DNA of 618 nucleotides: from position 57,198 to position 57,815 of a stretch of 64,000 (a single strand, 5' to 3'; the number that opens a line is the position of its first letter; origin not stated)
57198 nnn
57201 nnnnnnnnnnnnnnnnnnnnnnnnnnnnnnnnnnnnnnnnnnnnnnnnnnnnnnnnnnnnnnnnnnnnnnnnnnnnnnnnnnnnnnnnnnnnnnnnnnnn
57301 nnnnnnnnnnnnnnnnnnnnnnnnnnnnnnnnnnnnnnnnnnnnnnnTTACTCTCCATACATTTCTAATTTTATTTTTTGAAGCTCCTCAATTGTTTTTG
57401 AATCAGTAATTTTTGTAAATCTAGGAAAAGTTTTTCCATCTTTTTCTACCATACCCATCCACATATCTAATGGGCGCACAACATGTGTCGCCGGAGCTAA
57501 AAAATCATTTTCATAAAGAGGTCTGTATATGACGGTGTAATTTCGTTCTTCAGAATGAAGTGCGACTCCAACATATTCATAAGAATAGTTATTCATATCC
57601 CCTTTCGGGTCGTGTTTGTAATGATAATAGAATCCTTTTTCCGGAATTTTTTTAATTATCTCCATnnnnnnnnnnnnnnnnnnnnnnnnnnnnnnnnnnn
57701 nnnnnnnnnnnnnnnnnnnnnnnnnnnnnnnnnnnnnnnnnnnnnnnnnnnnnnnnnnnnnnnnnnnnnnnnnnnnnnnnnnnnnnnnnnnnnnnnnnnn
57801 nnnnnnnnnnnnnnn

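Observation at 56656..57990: Cluster of a cupin, a NADAR/YbiA-family protein and two tandem DUF1653-like paralogs with overlapping genes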

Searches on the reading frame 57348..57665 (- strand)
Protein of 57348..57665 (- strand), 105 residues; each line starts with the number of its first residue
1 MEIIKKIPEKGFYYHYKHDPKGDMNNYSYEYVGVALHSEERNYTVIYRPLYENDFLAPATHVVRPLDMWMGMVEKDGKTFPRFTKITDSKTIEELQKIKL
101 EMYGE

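Call 3: search_protein_families(library=pfam, proteins=[window:57348-57665:-], max_evalue=0.1)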
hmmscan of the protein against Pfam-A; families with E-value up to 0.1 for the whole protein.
window:57348-57665:- (105 aa): 1 family
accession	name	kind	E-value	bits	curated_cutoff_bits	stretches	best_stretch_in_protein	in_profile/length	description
PF07866.17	DUF1653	-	3.6e-15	56.5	23.5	1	12-84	2-61/62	Protein of unknown function (DUF1653)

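Call 4: search_protein_families(library=ncbifam, proteins=[window:57348-57665:-], max_evalue=0.1)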
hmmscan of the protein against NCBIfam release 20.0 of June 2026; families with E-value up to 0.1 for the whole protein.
window:57348-57665:- (105 aa): 0 families

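Call 11: find_homologous_proteins(query=window:57348-57665:-, max_evalue=0.001)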
Query window:57348-57665:- (105 aa): 691 proteins with E <= 0.001 among 700 candidates; the best 120 are listed.
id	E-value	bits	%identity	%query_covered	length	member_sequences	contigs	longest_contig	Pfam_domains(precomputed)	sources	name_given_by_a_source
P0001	3.5e-66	238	100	100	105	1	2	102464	PF07866.18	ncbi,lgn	-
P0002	1.9e-42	161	70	100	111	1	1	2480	PF07866.18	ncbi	-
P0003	1.1e-39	153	70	89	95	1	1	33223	PF07866.18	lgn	-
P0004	6.3e-39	150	70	94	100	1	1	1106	PF07866.18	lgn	-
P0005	1.5e-38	149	68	93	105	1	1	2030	PF07866.18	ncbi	-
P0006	2.8e-38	148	63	98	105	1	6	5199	PF07866.18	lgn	-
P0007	3.2e-38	148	63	100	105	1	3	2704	PF07866.18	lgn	-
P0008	3.3e-38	148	65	95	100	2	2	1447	PF07866.18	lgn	-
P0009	5.9e-38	147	67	94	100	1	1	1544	PF07866.18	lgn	-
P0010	6.8e-38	147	63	100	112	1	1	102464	PF07866.18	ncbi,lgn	-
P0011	1.4e-36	143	64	98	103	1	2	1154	PF07866.18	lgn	-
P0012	4.8e-36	141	62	98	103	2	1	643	PF07866.18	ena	-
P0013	9.4e-36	140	63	100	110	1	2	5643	PF07866.18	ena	-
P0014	1.1e-35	140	62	100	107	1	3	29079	PF07866.18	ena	-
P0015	1.1e-35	140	63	92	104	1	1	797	PF07866.18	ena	-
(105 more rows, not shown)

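Call 12: find_encoding_contigs(protein=P0001, flank=6000, max_places=4)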
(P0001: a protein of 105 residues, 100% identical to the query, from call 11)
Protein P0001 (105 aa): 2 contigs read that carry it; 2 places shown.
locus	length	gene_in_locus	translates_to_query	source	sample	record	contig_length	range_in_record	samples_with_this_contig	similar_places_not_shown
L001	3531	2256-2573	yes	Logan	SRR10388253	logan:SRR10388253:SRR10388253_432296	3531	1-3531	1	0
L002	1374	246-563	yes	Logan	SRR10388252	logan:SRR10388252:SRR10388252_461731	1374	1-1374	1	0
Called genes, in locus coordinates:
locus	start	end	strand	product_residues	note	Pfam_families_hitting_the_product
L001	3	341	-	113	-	?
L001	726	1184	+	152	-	-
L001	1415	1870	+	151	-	-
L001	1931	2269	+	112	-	PF07866:DUF1653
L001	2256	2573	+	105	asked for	PF07866:DUF1653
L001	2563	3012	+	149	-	PF08719:NADAR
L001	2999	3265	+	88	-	-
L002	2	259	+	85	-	?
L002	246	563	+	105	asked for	PF07866:DUF1653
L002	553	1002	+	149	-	PF08719:NADAR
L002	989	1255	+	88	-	-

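Call 19: find_related_loci(query=A1, collection=genome_contigs, flank=5000)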
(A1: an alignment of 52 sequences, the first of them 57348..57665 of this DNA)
Query A1 (105 aa) in genome_contigs; peptide patterns used: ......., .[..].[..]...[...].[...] (x = any residue, [..] = any of these).
375 stretches matched a pattern; 271 encode a relative of the query (tblastn E <= 1e-3); the best 80 are kept; 80 distinct loci.
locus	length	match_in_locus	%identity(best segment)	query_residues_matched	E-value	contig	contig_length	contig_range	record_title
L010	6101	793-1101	64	1-103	3e-41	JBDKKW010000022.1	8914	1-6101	MAG: Candidatus Parcubacteria bacterium isolate hopbrook_2019_sw_WHONDRS-S19S_0012_A_bin.19 scaffold_0000535, whole geno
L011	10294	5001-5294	60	6-103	4e-39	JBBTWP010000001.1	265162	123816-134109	MAG: Patescibacteria group bacterium isolate H41-bin017_1 H41_bin017_1_000000000001, whole genome shotgun sequence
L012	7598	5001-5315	55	1-105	3e-38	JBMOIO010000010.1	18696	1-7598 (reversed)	MAG: Minisyncoccia bacterium isolate Deming_bin.451 contig7793, whole genome shotgun sequence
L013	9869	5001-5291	61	7-103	2e-37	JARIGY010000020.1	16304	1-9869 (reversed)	MAG: Candidatus Taylorbacteria bacterium isolate CullarsAll.DT.32 k141_796364, whole genome shotgun sequence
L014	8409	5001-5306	56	3-105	3e-37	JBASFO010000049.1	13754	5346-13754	MAG: Minisyncoccia bacterium isolate MFD03500_ilm_asm_bin15 k127_77162, whole genome shotgun sequence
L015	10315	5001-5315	55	1-105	3e-37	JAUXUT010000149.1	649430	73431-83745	MAG: bacterium isolate C15_concoct.bin.159_sub C15_k141_471755, whole genome shotgun sequence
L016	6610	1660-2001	54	1-103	7e-37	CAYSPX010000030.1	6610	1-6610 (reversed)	MAG TPA_asm: uncultured Candidatus Saccharibacteria bacterium isolate SRP286056_co1_32 genome assembly, contig: NODE_162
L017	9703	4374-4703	57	1-104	2e-36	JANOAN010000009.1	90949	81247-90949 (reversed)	MAG: bacterium isolate VAR_18_metabat_30 VAR_18_k141_3367211, whole genome shotgun sequence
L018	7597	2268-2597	55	1-104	5e-36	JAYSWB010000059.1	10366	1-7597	MAG: bacterium isolate GFS_12865 GFS_12865_58, whole genome shotgun sequence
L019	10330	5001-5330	59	1-104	4e-36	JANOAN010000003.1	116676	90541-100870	MAG: bacterium isolate VAR_18_metabat_30 VAR_18_k141_1208336, whole genome shotgun sequence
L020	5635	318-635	62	1-104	6e-36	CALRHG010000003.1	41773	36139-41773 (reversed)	MAG: Candidatus Nomurabacteria bacterium isolate MaH-09apr19-135 genome assembly, contig: MaH-09apr19-C1906, whole genom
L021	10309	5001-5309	58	3-103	7e-36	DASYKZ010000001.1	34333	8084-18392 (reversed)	MAG TPA_asm: Candidatus Paceibacterota bacterium isolate SMAG_U4335 k141_484898, whole genome shotgun sequence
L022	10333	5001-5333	57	1-105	2e-35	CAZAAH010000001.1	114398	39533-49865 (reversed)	MAG TPA_asm: uncultured Candidatus Saccharibacteria bacterium isolate SRP193066_co2_95 genome assembly, contig: NODE_31_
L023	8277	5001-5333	54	1-105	4e-35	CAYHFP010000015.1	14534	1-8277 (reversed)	MAG TPA_asm: uncultured Candidatus Saccharibacteria bacterium isolate ERP119705_co12_151 genome assembly, contig: NODE_4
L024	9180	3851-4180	58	1-104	6e-35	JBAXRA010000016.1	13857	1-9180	MAG: bacterium isolate ELA571 MAG571_16, whole genome shotgun sequence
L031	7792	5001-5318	55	6-105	2e-34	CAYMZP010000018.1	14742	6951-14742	MAG TPA_asm: uncultured Candidatus Saccharibacteria bacterium isolate SRP329715_co2_49 genome assembly, contig: NODE_771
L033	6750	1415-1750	54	1-104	6e-34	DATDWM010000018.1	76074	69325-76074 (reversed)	MAG TPA_asm: Candidatus Paceibacterota bacterium isolate SMAG_U8110 k141_1687684, whole genome shotgun sequence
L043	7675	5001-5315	56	7-105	3e-33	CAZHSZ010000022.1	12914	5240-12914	MAG TPA_asm: uncultured Candidatus Saccharibacteria bacterium isolate SRP133034_co1_80 genome assembly, contig: NODE_439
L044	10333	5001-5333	54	1-105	2e-33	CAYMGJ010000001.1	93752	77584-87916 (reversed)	MAG TPA_asm: uncultured Candidatus Saccharibacteria bacterium isolate SRP219642_co3_496 genome assembly, contig: NODE_13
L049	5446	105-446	51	1-103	8e-33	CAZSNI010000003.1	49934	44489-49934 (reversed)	MAG TPA_asm: uncultured Candidatus Saccharibacteria bacterium isolate SRP286056_co1_435 genome assembly, contig: NODE_68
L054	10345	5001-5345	55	1-103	2e-32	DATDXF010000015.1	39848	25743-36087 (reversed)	MAG TPA_asm: Candidatus Paceibacterota bacterium isolate SMAG_U8131 k141_851196, whole genome shotgun sequence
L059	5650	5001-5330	55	1-104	9e-33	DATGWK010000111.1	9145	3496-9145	MAG TPA_asm: Candidatus Nanoarchaeia archaeon isolate SMAG_U10580 k141_320592, whole genome shotgun sequence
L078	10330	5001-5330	54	1-103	2e-31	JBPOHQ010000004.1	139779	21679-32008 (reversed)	MAG: Candidatus Nomurabacteria bacterium isolate MAG_121 c_000000368230, whole genome shotgun sequence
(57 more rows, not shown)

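Call 23: search_protein_families(library=pfam, proteins=[L054:5978-7273:-, L011:7517-8878:-, L044:2388-2831:+, L033:675-947:-, L078:4532-4981:+, L059:4457-4915:+, L031:3638-4192:+, L014:5765-6466:-, L054:5450-5758:-, L043:2195-3493:+], max_evalue=0.001)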
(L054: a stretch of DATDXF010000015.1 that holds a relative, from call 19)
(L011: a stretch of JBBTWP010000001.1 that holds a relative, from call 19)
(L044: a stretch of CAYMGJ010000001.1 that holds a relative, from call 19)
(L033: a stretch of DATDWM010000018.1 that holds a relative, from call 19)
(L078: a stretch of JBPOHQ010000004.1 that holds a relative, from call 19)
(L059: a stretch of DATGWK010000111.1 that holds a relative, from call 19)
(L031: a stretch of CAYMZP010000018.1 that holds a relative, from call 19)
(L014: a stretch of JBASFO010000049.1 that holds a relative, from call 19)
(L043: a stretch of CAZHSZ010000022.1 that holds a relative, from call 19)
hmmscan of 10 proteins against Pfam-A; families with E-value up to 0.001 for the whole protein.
L054:5978-7273:- (431 aa): 4 families
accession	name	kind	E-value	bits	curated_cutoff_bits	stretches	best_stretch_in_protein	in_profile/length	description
PF01551.29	Peptidase_M23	-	1.5e-27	96.1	28.7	1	299-397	2-93/96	Peptidase family M23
PF11932.13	DUF3450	-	0.00025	20.9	32.6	1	19-108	2-90/241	Protein of unknown function (DUF3450)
PF16454.10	PI3K_P85_iSH2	-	0.00036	20.6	31.5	1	43-97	104-158/161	Phosphatidylinositol 3-kinase regulatory subunit P85 inter-SH2 domain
PF14932.11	HAUS-augmin3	-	0.00038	20.5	29.4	1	48-159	66-177/260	HAUS augmin-like complex subunit 3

L011:7517-8878:- (453 aa): 2 families
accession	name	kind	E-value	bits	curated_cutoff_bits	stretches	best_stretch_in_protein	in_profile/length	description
PF00749.27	tRNA-synt_1c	-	4.1e-86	289.2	23.4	2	106-281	136-314/314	tRNA synthetases class I (E and Q), catalytic domain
PF19269.4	Anticodon_2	-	8.6e-20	72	23.6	1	309-445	8-140/141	Anticodon binding domain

L044:2388-2831:+ (147 aa): 2 families
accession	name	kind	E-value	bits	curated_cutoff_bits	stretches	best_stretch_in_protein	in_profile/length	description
PF01281.25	Ribosomal_L9_N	-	6.2e-17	61.3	20.7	1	1-45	1-45/47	Ribosomal protein L9, N-terminal domain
PF03948.19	Ribosomal_L9_C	-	7.4e-14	52.4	23.2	1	65-143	6-81/86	Ribosomal protein L9, C-terminal domain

L033:675-947:- (90 aa): 1 family
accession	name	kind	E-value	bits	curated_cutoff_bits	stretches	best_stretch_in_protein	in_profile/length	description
PF01016.24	Ribosomal_L27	-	6.4e-31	106.7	20.5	1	2-74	1-73/79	Ribosomal L27 protein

L078:4532-4981:+ (149 aa): 0 families

L059:4457-4915:+ (152 aa): 0 families

L031:3638-4192:+ (184 aa): 3 families
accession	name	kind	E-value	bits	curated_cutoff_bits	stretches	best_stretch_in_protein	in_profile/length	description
PF13238.12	AAA_18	-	1.3e-10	42.3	29.4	1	4-127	2-117/128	AAA domain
PF13207.12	AAA_17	-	4.2e-10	40.5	27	1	6-107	1-108/136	AAA domain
PF00406.28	ADK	-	0.00076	20.1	26.8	1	6-97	2-92/151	Adenylate kinase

L014:5765-6466:- (233 aa): 1 family
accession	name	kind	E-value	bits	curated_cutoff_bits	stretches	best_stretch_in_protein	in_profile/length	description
PF00696.33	AA_kinase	-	1.9e-21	77.3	24.9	1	10-211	2-234/234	Amino acid kinase family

L054:5450-5758:- (102 aa): 0 families

L043:2195-3493:+ (432 aa): 5 families
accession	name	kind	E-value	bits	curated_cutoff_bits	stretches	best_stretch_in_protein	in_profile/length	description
PF22599.2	SecDF_P1_head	-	6.4e-28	97.4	27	1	135-240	14-114/114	SecDF, P1 head subdomain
PF21760.3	SecD_1st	-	3.1e-15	55.8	27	1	63-127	3-59/60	Protein translocase subunit SecDF, P1 domain, N-terminal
PF02355.23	SecD_SecF_C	-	4.1e-13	49.6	20.5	1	242-411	13-185/189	Protein export membrane protein SecD/SecF, C-terminal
PF03176.21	MMPL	-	1.1e-09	38.1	20.5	1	242-405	125-295/333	MMPL family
PF00873.25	ACR_tran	-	1.7e-05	23.2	28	1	270-420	341-497/1021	AcrB/AcrD/AcrF family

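Call 31: search_protein_families(library=pfam, proteins=[L059:4457-4915:+], max_evalue=0.01)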
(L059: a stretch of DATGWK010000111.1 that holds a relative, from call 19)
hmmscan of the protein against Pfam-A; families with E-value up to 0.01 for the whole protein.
L059:4457-4915:+ (152 aa): 0 families

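Call 33: search_solved_structures(query=A1, max_evalue=1, show_alignments=2)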
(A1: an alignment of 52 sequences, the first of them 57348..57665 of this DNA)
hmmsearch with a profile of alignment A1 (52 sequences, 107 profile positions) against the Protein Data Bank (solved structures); distinct sequences matched with E-value up to 1: 2.
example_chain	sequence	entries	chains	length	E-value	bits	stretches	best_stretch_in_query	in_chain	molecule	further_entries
3be3_A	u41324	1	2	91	0.017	18.5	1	9-88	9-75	Uncharacterized protein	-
6vj2_A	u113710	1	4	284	0.17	15.3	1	54-103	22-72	Foldase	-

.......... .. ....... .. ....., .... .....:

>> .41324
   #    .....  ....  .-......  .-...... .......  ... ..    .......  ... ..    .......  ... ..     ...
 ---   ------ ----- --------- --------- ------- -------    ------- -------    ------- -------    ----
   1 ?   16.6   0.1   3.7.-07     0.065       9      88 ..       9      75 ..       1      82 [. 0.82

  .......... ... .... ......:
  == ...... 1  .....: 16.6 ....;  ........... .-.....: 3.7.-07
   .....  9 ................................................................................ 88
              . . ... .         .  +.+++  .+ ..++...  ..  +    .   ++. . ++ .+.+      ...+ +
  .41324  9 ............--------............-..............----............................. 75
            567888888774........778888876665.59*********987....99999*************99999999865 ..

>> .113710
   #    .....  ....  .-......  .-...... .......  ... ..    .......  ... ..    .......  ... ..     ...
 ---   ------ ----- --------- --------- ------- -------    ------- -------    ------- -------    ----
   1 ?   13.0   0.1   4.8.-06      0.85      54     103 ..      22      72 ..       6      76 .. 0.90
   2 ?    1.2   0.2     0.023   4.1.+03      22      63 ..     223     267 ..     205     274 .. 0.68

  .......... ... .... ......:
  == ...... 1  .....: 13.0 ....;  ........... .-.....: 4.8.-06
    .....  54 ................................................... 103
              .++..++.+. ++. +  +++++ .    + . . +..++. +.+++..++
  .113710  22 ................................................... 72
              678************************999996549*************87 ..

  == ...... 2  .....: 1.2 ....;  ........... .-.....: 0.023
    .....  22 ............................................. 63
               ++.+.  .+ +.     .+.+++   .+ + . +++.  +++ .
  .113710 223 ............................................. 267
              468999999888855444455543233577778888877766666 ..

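Call 36: find_encoding_contigs(protein=P0002, flank=5000, max_places=3)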
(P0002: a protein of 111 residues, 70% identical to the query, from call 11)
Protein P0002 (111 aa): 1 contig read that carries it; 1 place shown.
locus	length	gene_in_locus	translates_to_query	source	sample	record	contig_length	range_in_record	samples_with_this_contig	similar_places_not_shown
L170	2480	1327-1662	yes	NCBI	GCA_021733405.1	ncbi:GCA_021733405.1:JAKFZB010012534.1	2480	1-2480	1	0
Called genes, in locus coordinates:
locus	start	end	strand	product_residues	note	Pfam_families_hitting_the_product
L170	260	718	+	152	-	-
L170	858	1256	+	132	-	-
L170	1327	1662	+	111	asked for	PF07866:DUF1653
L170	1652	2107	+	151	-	PF08719:NADAR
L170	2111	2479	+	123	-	?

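Call 52: predict_structure(alignment_id=A1)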
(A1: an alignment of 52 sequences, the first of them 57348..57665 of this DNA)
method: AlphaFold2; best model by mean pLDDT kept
length: 105 residues; sequences in the alignment: 52
mean_pLDDT: 93.7   pTM: 0.84
mean pLDDT of the five models: 93.7, 93.6, 93.5, 93.4, 92.4
residues with pLDDT >= 90: 90; 70-90: 13; 50-70: 2; < 50: 0
segments of 3 or more residues with pLDDT < 50: none
pLDDT, mean of each block of 10 residues (from residue 1): 83 97 96 95 95 88 95 95 98 97 91
secondary structure, 60 per line:
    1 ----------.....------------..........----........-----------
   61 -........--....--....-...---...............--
elements in order: E11-15 E28-37 E42-49 E62-65 H66-69 E72-75 E78-81 E83-85 H89-103

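Call 58: search_protein_families(library=padloc, proteins=[window:57348-57665:-], max_evalue=0.01)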
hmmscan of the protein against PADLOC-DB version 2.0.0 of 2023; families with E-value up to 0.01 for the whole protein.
window:57348-57665:- (105 aa): 0 families

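Call 65: search_protein_families(library=pfam, proteins=[L049:453-971:+, L170:858-1256:+, L170:2111-2479:+], max_evalue=0.01)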
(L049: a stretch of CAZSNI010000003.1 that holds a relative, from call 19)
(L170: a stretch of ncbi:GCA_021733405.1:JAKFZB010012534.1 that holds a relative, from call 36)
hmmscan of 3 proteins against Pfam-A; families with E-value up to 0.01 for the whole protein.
L049:453-971:+ (172 aa): 1 family
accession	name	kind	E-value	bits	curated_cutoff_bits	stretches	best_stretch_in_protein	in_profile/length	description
PF01931.24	NTPase_I-T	-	4.6e-29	101.8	25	1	8-163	3-161/162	Protein of unknown function DUF84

L170:858-1256:+ (132 aa): 0 families

L170:2111-2479:+ (123 aa): 4 families
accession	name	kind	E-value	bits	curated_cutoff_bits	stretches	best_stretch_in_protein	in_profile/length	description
PF00583.31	Acetyltransf_1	-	2e-11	44.6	20.7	1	53-123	12-83/116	Acetyltransferase (GNAT) family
PF13508.13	Acetyltransf_7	-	5.9e-09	36.6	27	1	76-122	3-51/84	Acetyltransferase (GNAT) domain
PF13673.13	Acetyltransf_10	-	6e-08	33.2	23.6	1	46-122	7-74/128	Acetyltransferase (GNAT) domain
PF08445.16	FR47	-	0.0047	17.3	22.1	1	88-120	10-42/86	FR47-like protein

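Call 68: search_protein_representatives(alignment_id=A1)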
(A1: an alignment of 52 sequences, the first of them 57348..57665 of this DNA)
Query: 52 sequences, 107 profile positions. Proteins with E-value up to 0.001 (for the whole library): 2105; up to 1e-10: 281; up to 1e-30: 23. The best 150 are listed.
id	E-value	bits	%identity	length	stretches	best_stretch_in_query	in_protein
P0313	1.8e-41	156.7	-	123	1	1-106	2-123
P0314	1.5e-40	153.8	-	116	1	1-105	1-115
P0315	2.1e-39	150.1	-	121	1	1-106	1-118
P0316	5.3e-37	142.4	-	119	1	3-106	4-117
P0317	9.2e-37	141.6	-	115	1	1-106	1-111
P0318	1.6e-36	140.8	-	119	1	4-106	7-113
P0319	2.9e-36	140.0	-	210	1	1-106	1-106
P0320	3.3e-35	136.6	-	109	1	2-106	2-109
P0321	1.5e-34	134.5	-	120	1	6-106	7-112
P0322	4.7e-34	132.9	-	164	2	42-106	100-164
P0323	9.8e-34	131.9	-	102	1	6-106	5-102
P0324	3.7e-33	130.0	-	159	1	4-106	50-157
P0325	6.5e-33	129.2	-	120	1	1-106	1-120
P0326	1.9e-32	127.8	-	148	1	4-106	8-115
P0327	2.2e-32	127.5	-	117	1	2-106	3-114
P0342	1.3e-28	115.4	-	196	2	3-106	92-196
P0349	4.9e-27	110.3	-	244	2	7-106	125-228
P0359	9.0e-26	106.3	-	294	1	10-104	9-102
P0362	5.9e-25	103.6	-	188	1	3-106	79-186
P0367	2.1e-24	101.9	-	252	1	5-102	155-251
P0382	7.0e-23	97.0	-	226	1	2-106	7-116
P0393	4.0e-22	94.5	-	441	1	4-85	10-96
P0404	2.6e-21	91.9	-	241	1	10-97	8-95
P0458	3.3e-17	78.7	-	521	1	7-106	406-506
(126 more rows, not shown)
